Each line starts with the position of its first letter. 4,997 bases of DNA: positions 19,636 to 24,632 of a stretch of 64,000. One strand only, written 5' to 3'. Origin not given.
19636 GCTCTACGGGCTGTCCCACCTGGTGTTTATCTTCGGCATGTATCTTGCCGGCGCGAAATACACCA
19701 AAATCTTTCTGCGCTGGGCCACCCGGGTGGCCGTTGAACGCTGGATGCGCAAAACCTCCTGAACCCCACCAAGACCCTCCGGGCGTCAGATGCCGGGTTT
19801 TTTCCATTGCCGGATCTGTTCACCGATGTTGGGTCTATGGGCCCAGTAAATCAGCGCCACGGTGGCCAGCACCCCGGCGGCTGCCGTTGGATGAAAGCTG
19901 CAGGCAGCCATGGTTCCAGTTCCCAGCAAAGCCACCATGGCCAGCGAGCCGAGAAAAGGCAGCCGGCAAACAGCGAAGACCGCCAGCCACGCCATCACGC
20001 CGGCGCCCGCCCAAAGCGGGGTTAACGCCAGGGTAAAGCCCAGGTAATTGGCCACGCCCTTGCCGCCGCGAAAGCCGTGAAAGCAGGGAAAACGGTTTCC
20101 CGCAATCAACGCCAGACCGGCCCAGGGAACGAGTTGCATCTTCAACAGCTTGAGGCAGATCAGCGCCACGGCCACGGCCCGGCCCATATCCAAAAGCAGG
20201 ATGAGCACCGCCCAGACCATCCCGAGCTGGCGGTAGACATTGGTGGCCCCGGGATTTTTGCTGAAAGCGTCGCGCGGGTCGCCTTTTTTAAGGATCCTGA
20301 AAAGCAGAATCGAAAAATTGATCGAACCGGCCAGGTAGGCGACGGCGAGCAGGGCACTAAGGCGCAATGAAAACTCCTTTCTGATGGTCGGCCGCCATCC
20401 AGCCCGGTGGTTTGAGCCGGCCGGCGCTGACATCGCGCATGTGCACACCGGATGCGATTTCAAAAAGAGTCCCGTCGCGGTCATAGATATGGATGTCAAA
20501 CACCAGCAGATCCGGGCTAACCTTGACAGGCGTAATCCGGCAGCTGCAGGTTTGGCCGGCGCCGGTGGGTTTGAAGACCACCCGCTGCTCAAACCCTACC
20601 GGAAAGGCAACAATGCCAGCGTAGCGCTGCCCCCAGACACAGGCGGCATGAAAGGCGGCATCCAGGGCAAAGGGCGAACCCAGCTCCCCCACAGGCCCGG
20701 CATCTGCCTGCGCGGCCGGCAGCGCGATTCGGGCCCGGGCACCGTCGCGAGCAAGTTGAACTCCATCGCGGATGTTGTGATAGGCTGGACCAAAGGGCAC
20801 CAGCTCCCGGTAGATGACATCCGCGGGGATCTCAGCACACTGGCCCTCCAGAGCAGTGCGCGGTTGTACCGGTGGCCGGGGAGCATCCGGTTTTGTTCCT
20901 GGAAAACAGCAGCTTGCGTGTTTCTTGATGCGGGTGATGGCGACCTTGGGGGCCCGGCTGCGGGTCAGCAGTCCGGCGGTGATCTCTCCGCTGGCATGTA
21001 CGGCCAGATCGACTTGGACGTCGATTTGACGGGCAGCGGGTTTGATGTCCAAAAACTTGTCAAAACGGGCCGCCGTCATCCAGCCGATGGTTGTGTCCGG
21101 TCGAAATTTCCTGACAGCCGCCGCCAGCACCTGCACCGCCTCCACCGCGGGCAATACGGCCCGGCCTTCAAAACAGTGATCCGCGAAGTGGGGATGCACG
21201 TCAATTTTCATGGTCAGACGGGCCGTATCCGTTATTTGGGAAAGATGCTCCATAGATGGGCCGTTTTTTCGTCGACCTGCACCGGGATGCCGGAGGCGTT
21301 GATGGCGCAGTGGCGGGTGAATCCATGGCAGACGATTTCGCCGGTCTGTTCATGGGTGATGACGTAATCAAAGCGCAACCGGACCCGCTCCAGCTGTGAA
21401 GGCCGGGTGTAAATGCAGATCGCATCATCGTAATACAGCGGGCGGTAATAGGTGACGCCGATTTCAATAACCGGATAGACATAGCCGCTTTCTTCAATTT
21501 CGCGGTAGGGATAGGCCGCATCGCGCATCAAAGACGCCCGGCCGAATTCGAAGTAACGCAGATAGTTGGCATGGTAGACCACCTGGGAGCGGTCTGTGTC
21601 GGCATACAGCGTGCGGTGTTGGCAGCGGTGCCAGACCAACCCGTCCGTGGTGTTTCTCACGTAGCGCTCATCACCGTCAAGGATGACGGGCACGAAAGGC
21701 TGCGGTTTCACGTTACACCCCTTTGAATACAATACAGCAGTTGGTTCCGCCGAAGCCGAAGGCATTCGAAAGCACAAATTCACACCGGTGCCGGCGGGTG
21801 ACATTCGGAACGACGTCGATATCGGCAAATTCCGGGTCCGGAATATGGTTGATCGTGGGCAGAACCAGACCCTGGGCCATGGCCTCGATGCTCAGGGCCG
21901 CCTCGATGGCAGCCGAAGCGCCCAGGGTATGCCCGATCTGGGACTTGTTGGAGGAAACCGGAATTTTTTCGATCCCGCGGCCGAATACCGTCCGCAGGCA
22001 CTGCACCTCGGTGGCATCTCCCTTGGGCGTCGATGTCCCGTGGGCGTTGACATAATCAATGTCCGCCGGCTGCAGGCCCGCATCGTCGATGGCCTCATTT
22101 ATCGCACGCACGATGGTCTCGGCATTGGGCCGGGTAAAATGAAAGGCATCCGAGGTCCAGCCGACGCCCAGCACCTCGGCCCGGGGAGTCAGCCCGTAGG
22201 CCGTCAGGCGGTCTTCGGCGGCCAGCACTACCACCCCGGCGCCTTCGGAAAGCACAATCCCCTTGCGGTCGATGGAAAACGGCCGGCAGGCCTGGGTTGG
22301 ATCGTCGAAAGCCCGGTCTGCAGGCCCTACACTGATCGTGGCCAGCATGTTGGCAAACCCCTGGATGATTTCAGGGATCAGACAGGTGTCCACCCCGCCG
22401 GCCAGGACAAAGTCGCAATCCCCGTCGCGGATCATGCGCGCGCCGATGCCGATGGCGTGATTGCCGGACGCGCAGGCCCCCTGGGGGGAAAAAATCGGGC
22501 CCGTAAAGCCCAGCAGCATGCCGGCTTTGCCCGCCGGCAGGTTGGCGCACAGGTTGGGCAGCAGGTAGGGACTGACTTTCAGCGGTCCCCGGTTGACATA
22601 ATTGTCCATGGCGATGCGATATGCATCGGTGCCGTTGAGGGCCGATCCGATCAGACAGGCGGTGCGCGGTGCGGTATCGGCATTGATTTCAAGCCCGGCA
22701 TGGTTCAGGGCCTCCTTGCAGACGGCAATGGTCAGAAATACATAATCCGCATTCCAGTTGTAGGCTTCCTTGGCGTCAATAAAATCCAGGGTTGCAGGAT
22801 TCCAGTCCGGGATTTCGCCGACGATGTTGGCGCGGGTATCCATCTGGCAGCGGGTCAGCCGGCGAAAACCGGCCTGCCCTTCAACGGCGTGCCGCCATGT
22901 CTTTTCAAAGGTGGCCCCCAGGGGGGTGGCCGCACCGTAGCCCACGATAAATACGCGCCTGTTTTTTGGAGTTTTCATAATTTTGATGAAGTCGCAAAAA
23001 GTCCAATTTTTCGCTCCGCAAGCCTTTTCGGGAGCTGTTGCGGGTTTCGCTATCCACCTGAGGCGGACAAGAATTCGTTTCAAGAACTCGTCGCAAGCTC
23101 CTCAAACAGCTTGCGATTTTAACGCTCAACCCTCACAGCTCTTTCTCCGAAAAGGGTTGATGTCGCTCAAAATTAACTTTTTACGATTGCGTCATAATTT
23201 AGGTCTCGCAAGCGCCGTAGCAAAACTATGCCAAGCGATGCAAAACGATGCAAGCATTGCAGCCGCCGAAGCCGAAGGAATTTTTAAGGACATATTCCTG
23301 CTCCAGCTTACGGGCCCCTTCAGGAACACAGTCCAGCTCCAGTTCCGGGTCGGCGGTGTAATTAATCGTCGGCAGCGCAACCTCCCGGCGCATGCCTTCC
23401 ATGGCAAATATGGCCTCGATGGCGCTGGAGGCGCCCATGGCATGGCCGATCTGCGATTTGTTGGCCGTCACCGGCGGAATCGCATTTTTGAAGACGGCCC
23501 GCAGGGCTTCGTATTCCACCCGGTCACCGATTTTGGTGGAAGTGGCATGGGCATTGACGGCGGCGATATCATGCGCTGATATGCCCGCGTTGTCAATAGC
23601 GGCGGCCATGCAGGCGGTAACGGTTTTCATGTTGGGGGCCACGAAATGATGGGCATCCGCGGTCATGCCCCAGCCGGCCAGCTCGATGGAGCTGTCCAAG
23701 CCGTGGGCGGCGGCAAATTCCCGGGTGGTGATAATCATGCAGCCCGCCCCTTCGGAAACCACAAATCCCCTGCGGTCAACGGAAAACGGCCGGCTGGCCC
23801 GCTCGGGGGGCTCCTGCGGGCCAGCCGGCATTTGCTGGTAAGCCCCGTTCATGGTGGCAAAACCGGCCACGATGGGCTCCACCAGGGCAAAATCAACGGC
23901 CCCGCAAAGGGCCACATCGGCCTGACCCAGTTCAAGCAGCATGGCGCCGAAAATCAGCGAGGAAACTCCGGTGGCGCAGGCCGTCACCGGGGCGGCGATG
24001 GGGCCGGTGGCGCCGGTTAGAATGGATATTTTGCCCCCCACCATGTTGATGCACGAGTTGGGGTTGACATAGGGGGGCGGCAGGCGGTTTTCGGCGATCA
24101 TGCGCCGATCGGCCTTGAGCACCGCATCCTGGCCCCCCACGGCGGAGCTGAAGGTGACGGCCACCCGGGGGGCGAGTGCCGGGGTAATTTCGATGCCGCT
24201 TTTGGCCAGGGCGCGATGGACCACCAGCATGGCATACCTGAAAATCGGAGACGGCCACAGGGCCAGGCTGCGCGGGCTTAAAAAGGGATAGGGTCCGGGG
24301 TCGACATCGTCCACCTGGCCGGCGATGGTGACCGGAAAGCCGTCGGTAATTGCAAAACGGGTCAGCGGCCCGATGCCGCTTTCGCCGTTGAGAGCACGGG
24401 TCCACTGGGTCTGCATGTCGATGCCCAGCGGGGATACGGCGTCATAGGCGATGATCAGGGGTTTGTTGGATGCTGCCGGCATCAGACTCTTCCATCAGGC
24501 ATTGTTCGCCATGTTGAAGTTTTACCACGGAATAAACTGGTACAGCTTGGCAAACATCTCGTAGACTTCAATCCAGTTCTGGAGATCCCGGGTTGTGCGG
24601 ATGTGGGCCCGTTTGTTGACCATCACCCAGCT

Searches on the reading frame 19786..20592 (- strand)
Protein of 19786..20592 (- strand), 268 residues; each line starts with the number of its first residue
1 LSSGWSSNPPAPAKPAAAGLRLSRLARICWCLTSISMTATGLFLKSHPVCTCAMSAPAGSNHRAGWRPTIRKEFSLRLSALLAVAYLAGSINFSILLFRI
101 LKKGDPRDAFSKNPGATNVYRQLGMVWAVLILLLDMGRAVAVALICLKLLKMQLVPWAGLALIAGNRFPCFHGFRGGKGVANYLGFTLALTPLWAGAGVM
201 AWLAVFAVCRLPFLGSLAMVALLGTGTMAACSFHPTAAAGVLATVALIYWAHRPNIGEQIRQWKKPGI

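Call 5: search_protein_families(library=pfam, proteins=[window:19786-20592:-], max_evalue=0.01)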
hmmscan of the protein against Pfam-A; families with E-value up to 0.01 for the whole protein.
window:19786-20592:- (268 aa): 1 family
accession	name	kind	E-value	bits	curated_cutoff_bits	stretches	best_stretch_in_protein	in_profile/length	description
PF02660.20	G3P_acyltransf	-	6.5e-38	130.8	24.1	1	84-257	1-162/164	Glycerol-3-phosphate acyltransferase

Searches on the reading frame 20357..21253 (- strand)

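Call 5: search_protein_families(library=pfam, proteins=[window:20357-21253:-], max_evalue=0.01)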
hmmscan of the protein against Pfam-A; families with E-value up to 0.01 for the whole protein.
window:20357-21253:- (298 aa): 2 families
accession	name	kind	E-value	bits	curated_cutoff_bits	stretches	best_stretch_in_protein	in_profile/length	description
PF14765.12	PS-DH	-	3.4e-10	40.1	23.7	1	153-280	32-164/166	Polyketide synthase dehydratase N-terminal domain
PF21089.3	PKS_DH_N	-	8.7e-06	26.1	27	1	8-92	13-97/103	Polyketide synthase dehydratase domain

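Call 22: search_protein_families(library=ncbifam, proteins=[window:20357-21253:-], max_evalue=0.001)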
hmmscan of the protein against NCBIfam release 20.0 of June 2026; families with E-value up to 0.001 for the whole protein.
window:20357-21253:- (298 aa): 1 family
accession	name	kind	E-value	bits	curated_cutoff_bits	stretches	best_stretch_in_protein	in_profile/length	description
TIGR02813.1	omega_3_PfaA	subfamily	2.5e-07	27.8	1010.1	1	18-264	2306-2563/2582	polyketide-type polyunsaturated fatty acid synthase PfaA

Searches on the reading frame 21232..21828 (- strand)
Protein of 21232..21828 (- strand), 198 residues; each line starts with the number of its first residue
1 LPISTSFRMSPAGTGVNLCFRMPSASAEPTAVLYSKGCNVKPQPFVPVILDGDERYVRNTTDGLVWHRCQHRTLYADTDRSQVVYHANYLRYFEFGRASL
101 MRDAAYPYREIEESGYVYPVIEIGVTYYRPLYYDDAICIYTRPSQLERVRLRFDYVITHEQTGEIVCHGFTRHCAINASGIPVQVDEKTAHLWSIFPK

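Call 37: search_protein_families(library=pfam, proteins=[window:21232-21828:-], max_evalue=1)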
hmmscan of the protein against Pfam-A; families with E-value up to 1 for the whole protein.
window:21232-21828:- (198 aa): 3 families
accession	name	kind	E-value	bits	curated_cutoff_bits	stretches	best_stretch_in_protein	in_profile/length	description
PF13279.12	4HBT_2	-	1.8e-13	51.4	25.5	1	76-180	4-108/122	Thioesterase-like superfamily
PF03061.28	4HBT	-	2.3e-10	41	20.6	1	83-164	3-77/79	Thioesterase superfamily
PF20791.3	Acyl-ACP_TE_C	-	0.24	12.1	21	1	118-168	46-94/101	Acyl-ACP thioesterase C-terminal domain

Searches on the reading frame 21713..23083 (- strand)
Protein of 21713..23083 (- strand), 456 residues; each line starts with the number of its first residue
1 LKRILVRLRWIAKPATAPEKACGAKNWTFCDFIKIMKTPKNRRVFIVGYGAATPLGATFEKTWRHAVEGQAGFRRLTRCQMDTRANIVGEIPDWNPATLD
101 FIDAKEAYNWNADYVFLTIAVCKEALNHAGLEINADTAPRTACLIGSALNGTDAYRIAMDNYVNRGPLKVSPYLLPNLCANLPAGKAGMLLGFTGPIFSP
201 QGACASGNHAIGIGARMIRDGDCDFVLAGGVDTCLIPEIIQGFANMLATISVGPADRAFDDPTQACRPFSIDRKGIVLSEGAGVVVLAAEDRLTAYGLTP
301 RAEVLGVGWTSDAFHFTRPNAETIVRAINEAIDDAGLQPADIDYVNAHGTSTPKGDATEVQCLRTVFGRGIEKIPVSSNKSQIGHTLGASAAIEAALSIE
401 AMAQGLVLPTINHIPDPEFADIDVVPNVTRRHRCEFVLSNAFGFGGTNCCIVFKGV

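Call 5: search_protein_families(library=pfam, proteins=[window:21713-23083:-], max_evalue=0.01)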
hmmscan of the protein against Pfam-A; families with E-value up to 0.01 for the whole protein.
window:21713-23083:- (456 aa): 3 families
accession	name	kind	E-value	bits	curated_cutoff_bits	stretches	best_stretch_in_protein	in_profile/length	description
PF00109.32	ketoacyl-synt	-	7.3e-39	134.3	20.8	1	42-289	2-248/252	Beta-ketoacyl synthase, N-terminal domain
PF02801.28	Ketoacyl-synt_C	-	2.6e-31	108.5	20.8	1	302-412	2-117/119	Beta-ketoacyl synthase, C-terminal domain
PF00108.29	Thiolase_N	-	0.0001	22.2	26.4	1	202-232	83-113/260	Thiolase, N-terminal domain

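Call 23: search_protein_families(library=ncbifam, proteins=[window:21713-23083:-], max_evalue=0.001)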
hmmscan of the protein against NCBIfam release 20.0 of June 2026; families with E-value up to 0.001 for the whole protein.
window:21713-23083:- (456 aa): 40 families (the best 25 are shown)
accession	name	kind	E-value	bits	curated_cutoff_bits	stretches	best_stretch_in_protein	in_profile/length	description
TIGR03150.1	fabF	equivalog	5e-113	377.9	493.75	1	42-454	1-407/407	beta-ketoacyl-ACP synthase II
NF005589.0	PRK07314.1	subfamily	1.4e-109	366.6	387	1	41-455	3-411/413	beta-ketoacyl-ACP synthase II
NF004970.0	PRK06333.1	subfamily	5.6e-101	338.4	525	1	41-454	3-420/424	beta-ketoacyl-ACP synthase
NF006274.0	PRK08439.1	equivalog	8.1e-83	278.5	621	1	42-455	2-405/406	beta-ketoacyl-ACP synthase II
NF006434.0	PRK08722.1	equivalog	4.2e-80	269.6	759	1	41-454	3-412/414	beta-ketoacyl-ACP synthase II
NF005076.0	PRK06501.1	equivalog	8.2e-76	255.6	629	2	201-453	172-420/425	beta-ketoacyl-ACP synthase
NF005916.1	PRK07910.1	equivalog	5.7e-69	233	560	1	43-453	13-415/418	KasA/KasB family beta-ketoacyl-ACP synthase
NF006587.0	PRK09116.1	equivalog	1.6e-65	221.5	470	1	42-454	2-405/408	beta-ketoacyl-ACP synthase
NF006618.0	PRK09185.1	subfamily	2.6e-62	211.1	407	1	43-454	4-391/394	beta-ketoacyl-ACP synthase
NF005935.0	PRK07967.1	equivalog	4.3e-60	203.7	630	1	42-454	2-402/406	beta-ketoacyl-ACP synthase I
NF004618.0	PRK05952.1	equivalog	5.7e-57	193.4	455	1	43-454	3-381/384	beta-ketoacyl-ACP synthase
NF005490.0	PRK07103.1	equivalog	7.5e-56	189.9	445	1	42-454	4-411/414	polyketide beta-ketoacyl:acyl carrier protein synthase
NF058662.1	cispenta_AmcF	equivalog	1.7e-49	168.8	325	2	199-454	124-368/369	cispentacin biosynthesis acyltransferase subunit AmcF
NF045894.1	PKS_plus_SDR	equivalog_domain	2.7e-32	111.4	1740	1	118-417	94-379/1515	type I polyketide synthase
NF040607.1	mycolic_Pks13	equivalog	1.3e-31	109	2100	1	120-454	194-524/1680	polyketide synthase Pks13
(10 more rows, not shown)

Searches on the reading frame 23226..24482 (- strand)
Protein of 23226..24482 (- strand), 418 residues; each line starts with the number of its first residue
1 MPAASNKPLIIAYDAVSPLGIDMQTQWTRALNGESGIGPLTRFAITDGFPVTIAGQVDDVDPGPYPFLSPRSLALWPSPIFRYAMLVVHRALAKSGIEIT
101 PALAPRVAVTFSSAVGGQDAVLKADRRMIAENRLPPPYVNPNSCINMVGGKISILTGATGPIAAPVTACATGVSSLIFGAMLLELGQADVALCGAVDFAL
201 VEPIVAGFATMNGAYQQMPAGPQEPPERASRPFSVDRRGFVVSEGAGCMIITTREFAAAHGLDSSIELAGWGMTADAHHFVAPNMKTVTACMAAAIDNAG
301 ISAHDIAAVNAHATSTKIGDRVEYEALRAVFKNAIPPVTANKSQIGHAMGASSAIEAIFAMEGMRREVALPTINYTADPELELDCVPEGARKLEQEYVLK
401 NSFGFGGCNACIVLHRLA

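Call 6: search_protein_families(library=pfam, proteins=[window:23226-24482:-], max_evalue=0.01)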
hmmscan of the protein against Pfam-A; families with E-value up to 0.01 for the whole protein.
window:23226-24482:- (418 aa): 3 families
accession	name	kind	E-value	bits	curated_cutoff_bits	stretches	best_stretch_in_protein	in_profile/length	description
PF00109.32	ketoacyl-synt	-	1.1e-28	101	20.8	1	10-255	6-250/252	Beta-ketoacyl synthase, N-terminal domain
PF02801.28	Ketoacyl-synt_C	-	6.1e-25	88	20.8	1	267-375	3-118/119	Beta-ketoacyl synthase, C-terminal domain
PF16197.11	KAsynt_C_assoc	-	0.0019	19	33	0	386-415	15-44/111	Ketoacyl-synthetase C-terminal extension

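Call 23: search_protein_families(library=ncbifam, proteins=[window:23226-24482:-], max_evalue=0.001)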
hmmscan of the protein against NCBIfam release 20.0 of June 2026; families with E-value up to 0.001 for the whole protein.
window:23226-24482:- (418 aa): 20 families
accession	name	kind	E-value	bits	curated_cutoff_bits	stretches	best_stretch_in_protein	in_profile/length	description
TIGR03150.1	fabF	equivalog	4e-98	328.8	493.75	1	13-414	8-406/407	beta-ketoacyl-ACP synthase II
NF005589.0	PRK07314.1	subfamily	5.9e-95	318.4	387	1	9-417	7-412/413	beta-ketoacyl-ACP synthase II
NF004970.0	PRK06333.1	subfamily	4.4e-89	299.2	525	1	12-417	10-422/424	beta-ketoacyl-ACP synthase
NF006274.0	PRK08439.1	equivalog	4.5e-75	253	621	1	15-416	11-405/406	beta-ketoacyl-ACP synthase II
NF006434.0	PRK08722.1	equivalog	9.5e-66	222.4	759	1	13-416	11-413/414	beta-ketoacyl-ACP synthase II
NF005916.1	PRK07910.1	equivalog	9.1e-63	212.6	560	1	16-415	22-416/418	KasA/KasB family beta-ketoacyl-ACP synthase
NF005076.0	PRK06501.1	equivalog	1.1e-62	212.3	629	2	160-415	166-421/425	beta-ketoacyl-ACP synthase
NF006587.0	PRK09116.1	equivalog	2.7e-53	181.2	470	1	12-417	8-407/408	beta-ketoacyl-ACP synthase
NF006618.0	PRK09185.1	subfamily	2e-51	175.3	407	1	105-416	96-392/394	beta-ketoacyl-ACP synthase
NF004618.0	PRK05952.1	equivalog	6.5e-48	163.5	455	1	18-416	14-382/384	beta-ketoacyl-ACP synthase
NF005490.0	PRK07103.1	equivalog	4.1e-47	161.2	445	1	82-416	84-412/414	polyketide beta-ketoacyl:acyl carrier protein synthase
NF005935.0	PRK07967.1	equivalog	1.8e-45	155.5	630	1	14-417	10-404/406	beta-ketoacyl-ACP synthase I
NF058662.1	cispenta_AmcF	equivalog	3e-42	144.9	325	1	166-415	126-368/369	cispentacin biosynthesis acyltransferase subunit AmcF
NF040607.1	mycolic_Pks13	equivalog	2e-18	65.3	2100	1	146-415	248-524/1680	polyketide synthase Pks13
NF045894.1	PKS_plus_SDR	equivalog_domain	5.5e-18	64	1740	1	140-384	144-384/1515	type I polyketide synthase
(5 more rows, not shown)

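Call 27: search_solved_structures(query=window:23226-24482:-, max_evalue=1e-30)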
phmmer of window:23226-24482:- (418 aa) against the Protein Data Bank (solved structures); distinct sequences matched with E-value up to 1e-30: 67 (the best 60 are shown).
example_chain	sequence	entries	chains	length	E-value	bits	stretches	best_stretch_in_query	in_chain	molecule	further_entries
1j3n_A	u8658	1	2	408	4.6e-71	243.1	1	10-416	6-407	3-oxoacyl-(acyl-carrier protein) synthase II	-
4ls5_A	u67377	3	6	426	4.9e-71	243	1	8-415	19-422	3-oxoacyl-[acyl-carrier-protein] synthase 2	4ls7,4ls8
4ls6_A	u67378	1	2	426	1.7e-70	241.2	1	8-415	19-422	3-oxoacyl-[acyl-carrier-protein] synthase 2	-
5sxo_A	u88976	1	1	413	9.1e-67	228.9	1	9-417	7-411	3-oxoacyl-[acyl-carrier-protein] synthase 2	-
3o04_A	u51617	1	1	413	1.1e-66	228.7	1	9-417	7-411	beta-keto-acyl carrier protein synthase II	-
2gqd_A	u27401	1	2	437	1.5e-66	228.2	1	5-415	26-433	3-oxoacyl-[acyl-carrier-protein] synthase 2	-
4b7v_A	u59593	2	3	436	2e-64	221.2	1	9-418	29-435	3-OXOACYL-[ACYL-CARRIER-PROTEIN] SYNTHASE 2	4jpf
8qm1_A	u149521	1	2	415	2.1e-64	221.1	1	9-418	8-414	3-oxoacyl-[acyl-carrier-protein] synthase 2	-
8cn8_A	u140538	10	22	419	4.2e-63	216.8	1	8-418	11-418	3-oxoacyl-[acyl-carrier-protein] synthase 2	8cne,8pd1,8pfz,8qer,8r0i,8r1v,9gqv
8pj0_A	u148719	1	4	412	5.3e-63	216.5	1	9-418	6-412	3-oxoacyl-[acyl-carrier-protein] synthase 2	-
8cou_A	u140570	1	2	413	9.4e-63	215.7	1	9-418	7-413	3-oxoacyl-[acyl-carrier-protein] synthase 2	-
4jb6_A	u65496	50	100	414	9.5e-63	215.7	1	9-418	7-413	3-oxoacyl-[acyl-carrier-protein] synthase 2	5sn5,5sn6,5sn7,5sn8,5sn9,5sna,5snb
7oc0_A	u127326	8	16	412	1e-62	215.6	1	9-418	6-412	3-oxoacyl-[acyl-carrier-protein] synthase 2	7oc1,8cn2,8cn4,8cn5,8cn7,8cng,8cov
6okg_A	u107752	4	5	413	3.9e-62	213.7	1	10-415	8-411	3-oxoacyl-[acyl-carrier-protein] synthase 2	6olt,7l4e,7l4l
1b3n_A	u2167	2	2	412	4.2e-62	213.6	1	10-415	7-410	PROTEIN (KETOACYL ACYL CARRIER PROTEIN SYNTHASE 2) | BETA-KETOACYL ACP SYNTHASE II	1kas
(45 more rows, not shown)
